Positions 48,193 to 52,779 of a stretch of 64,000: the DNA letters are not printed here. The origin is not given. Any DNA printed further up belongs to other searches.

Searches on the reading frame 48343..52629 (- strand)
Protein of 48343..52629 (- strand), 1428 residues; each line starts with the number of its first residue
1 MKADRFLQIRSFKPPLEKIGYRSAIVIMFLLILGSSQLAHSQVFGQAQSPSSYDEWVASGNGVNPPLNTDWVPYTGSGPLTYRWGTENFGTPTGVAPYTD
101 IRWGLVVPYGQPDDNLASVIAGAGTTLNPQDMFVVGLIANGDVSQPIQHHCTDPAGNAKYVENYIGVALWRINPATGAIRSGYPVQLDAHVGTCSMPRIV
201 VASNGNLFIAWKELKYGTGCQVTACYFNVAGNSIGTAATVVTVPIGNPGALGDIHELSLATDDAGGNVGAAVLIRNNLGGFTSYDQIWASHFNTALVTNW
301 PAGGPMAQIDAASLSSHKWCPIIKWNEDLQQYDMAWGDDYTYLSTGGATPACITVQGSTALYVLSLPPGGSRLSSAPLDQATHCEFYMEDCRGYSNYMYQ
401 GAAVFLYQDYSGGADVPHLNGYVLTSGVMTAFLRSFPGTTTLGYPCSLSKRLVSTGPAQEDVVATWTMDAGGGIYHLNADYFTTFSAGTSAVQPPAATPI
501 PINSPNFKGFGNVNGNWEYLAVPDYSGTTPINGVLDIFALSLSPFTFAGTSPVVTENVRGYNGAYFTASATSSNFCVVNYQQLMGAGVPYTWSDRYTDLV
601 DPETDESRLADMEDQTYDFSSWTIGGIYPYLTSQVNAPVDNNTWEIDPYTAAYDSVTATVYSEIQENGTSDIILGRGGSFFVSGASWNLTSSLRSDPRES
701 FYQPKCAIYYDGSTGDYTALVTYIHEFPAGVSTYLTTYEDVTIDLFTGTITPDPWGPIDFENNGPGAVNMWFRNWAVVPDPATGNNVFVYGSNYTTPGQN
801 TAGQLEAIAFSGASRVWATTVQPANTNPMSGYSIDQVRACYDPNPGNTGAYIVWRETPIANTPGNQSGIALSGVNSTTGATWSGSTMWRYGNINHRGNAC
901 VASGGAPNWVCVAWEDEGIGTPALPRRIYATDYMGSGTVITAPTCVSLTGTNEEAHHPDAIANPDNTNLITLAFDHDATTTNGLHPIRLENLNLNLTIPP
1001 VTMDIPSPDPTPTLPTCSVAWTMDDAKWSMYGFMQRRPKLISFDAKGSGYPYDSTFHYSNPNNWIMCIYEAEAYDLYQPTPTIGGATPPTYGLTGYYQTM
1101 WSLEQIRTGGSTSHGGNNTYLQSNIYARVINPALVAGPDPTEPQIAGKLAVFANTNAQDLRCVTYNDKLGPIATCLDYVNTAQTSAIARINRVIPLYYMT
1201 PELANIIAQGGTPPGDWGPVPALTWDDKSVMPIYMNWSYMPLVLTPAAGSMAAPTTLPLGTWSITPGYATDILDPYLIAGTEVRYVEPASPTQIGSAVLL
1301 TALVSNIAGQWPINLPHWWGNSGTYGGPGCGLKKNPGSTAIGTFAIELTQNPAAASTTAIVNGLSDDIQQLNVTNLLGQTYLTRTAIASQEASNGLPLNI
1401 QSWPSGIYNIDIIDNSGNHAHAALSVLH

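Call 9: search_protein_families(library=pfam, proteins=[window:48343-52629:-], max_evalue=0.001)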
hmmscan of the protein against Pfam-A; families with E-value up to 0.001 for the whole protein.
window:48343-52629:- (1428 aa): 0 families

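Call 58: search_protein_families(library=ncbifam, proteins=[window:48343-52629:-], max_evalue=0.001)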
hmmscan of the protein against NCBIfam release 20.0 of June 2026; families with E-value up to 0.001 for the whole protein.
window:48343-52629:- (1428 aa): 1 family
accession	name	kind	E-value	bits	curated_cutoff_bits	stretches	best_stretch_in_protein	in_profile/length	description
TIGR04183.1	Por_Secre_tail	domain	0.00011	22.1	23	1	1350-1418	3-64/72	T9SS type A sorting domain-containing protein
